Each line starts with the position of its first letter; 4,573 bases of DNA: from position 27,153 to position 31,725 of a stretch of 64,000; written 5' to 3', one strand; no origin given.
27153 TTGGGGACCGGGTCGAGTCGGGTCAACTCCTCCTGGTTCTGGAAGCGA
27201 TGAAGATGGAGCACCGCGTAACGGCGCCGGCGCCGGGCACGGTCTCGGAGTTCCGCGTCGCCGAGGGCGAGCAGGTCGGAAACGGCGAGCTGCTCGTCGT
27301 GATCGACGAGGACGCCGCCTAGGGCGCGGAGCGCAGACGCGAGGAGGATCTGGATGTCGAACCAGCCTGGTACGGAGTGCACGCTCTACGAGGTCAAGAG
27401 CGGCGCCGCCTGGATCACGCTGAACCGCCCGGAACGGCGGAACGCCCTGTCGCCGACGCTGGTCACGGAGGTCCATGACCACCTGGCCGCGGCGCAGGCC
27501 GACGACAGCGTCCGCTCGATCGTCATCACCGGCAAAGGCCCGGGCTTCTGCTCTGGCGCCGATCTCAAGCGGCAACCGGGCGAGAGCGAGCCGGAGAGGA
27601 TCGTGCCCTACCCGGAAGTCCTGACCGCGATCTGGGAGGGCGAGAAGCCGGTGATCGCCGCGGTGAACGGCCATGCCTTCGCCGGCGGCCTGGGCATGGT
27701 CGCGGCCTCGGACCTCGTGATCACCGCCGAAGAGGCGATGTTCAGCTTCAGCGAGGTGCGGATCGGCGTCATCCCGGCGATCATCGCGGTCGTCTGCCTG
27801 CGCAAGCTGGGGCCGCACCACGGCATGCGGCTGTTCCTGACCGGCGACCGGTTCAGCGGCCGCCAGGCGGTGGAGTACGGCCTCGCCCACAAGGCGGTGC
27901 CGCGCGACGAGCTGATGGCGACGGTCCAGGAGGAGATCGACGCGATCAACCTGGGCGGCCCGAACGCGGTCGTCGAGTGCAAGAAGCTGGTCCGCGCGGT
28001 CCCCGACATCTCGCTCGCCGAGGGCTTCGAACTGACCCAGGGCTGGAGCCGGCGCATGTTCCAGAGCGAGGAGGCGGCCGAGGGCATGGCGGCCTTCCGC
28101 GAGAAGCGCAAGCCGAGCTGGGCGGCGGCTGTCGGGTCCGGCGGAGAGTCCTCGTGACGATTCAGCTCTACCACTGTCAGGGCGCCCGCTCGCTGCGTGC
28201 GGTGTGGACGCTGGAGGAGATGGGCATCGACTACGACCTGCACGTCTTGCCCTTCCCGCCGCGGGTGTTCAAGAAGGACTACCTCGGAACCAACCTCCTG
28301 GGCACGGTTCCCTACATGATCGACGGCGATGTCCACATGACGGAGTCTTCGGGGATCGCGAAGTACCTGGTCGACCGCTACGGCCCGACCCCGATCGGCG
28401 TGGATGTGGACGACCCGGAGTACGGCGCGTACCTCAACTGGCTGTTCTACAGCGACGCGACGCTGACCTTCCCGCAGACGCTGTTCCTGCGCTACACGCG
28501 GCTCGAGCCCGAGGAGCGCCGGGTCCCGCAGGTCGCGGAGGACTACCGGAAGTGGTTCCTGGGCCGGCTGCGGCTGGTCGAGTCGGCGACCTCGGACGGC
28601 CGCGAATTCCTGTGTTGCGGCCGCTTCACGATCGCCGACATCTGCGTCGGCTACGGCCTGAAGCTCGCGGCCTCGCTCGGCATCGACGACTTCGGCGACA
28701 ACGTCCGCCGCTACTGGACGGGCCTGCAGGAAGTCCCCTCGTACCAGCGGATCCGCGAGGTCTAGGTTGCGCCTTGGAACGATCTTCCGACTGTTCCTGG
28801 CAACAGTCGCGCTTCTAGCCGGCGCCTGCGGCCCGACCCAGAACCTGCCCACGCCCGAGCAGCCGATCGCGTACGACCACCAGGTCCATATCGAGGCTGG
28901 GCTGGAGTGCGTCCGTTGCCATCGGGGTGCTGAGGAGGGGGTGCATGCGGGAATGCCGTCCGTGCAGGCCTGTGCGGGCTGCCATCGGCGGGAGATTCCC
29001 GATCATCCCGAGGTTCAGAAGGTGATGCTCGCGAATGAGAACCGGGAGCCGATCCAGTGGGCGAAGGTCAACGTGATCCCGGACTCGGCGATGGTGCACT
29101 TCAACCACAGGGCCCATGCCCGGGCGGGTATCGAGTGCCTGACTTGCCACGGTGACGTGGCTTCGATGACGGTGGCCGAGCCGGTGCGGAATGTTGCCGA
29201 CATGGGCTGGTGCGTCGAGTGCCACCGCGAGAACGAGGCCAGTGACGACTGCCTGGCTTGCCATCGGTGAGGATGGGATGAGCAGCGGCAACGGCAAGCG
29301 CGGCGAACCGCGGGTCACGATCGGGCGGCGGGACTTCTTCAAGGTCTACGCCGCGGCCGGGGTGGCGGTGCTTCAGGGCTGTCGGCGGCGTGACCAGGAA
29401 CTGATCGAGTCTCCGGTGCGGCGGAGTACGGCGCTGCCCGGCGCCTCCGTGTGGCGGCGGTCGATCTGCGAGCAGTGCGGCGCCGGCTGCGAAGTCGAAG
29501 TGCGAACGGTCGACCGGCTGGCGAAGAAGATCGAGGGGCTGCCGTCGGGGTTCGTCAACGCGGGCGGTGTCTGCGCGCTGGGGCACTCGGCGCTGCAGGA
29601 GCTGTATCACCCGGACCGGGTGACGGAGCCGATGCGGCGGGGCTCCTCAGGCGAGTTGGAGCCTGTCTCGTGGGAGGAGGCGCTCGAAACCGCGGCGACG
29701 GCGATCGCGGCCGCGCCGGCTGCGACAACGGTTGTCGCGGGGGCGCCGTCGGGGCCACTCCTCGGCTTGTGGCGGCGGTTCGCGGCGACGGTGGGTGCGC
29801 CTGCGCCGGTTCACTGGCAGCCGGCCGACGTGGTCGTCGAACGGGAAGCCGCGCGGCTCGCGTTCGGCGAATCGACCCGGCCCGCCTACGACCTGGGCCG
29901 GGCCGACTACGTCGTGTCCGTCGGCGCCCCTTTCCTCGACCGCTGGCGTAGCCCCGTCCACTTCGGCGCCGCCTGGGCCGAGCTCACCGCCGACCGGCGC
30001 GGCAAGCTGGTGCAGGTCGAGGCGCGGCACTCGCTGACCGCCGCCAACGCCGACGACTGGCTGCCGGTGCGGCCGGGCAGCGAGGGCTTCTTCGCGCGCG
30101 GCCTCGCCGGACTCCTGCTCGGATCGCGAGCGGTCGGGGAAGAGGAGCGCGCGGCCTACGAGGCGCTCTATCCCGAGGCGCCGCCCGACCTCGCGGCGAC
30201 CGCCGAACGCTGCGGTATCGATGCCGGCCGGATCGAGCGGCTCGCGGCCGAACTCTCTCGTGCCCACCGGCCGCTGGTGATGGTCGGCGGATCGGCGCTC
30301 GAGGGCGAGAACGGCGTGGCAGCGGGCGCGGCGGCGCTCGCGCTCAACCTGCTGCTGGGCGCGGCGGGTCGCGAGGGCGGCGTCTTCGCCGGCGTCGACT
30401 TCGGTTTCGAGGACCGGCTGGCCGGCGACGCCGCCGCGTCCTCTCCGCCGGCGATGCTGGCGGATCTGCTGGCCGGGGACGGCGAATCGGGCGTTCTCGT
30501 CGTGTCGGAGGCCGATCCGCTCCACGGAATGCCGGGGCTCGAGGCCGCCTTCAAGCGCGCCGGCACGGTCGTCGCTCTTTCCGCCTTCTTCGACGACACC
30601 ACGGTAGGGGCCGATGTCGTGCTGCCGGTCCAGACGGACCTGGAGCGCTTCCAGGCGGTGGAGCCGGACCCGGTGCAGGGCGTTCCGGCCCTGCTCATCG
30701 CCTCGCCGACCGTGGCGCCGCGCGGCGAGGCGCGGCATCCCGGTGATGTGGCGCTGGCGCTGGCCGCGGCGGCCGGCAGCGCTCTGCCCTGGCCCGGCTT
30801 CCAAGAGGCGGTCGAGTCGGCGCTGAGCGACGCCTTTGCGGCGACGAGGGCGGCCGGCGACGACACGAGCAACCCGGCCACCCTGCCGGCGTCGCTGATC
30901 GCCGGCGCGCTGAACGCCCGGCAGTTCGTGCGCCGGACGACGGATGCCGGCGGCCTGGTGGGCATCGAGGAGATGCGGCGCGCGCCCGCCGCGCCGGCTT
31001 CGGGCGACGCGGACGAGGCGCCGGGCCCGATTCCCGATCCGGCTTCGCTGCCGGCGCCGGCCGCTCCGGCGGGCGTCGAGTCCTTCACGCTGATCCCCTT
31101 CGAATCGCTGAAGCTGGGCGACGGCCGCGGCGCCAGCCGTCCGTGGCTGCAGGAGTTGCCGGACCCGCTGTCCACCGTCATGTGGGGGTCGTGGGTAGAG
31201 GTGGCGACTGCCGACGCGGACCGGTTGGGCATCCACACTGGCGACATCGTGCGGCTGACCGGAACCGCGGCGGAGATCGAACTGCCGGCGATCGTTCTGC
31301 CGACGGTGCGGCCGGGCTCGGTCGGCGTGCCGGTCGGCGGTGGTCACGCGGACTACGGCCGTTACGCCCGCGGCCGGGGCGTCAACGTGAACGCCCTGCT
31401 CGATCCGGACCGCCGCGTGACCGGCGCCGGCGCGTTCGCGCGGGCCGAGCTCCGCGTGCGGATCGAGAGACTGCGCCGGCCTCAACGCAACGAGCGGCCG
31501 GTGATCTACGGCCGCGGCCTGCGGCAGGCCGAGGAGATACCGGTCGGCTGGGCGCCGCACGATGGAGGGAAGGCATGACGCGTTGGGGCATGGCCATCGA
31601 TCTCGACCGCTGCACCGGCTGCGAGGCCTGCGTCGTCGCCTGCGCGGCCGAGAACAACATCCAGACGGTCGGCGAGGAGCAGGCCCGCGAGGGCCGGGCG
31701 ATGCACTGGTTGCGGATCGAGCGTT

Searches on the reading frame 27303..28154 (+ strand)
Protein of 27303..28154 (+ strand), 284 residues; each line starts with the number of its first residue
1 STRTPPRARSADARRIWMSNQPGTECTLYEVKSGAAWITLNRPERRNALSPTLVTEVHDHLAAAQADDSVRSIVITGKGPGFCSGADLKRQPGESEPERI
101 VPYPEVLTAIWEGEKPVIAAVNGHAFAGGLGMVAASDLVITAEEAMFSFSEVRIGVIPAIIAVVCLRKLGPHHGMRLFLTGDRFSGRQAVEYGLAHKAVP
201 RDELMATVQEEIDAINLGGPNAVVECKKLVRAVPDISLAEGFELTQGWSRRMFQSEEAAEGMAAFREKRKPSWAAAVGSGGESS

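Call 9: search_protein_families(library=pfam, proteins=[window:27303-28154:+], max_evalue=0.001)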
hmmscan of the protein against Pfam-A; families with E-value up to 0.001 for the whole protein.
window:27303-28154:+ (284 aa): 2 families
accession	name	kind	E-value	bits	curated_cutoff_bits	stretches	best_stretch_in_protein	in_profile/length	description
PF00378.25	ECH_1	-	1.8e-55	188.4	27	1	31-274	2-249/251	Enoyl-CoA hydratase/isomerase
PF16113.10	ECH_2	-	4.6e-33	115.6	27.2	1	36-276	2-252/335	Enoyl-CoA hydratase/isomerase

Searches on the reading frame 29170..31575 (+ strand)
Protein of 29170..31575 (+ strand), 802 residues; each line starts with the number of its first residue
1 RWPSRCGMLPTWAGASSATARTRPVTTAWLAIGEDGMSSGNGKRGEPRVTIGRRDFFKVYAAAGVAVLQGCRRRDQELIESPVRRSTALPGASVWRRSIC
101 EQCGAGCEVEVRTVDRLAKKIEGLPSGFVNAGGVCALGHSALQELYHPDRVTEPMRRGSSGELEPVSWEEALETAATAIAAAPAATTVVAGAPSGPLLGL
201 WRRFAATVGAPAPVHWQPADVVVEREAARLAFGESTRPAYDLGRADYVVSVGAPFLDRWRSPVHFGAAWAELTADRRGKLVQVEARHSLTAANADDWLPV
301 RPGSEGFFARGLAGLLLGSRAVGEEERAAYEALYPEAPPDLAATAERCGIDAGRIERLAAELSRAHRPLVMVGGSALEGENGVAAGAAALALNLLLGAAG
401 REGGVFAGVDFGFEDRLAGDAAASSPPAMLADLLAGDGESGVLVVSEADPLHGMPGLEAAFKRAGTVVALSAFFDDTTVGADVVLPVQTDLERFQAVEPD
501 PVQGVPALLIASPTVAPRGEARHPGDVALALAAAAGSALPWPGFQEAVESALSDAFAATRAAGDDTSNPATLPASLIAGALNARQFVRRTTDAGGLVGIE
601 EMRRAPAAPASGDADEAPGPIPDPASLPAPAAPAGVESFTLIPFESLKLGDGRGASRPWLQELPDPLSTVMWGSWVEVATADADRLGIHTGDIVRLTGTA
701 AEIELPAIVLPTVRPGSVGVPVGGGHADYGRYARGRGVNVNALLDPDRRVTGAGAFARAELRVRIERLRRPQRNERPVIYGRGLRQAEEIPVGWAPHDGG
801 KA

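Call 9: search_protein_families(library=pfam, proteins=[window:29170-31575:+], max_evalue=0.001)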
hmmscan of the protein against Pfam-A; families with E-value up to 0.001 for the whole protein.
window:29170-31575:+ (802 aa): 3 families
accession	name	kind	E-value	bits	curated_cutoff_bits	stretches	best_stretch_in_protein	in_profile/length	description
PF00384.28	Molybdopterin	-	7e-15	55.3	24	1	150-531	1-350/353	Molybdopterin oxidoreductase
PF01568.27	Molydop_binding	-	9.1e-11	42.2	26.8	1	674-747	29-96/110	Molydopterin dinucleotide binding domain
PF04879.21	Molybdop_Fe4S4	-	3.3e-10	40.2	22.7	1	95-147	3-55/55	Molybdopterin oxidoreductase Fe4S4 domain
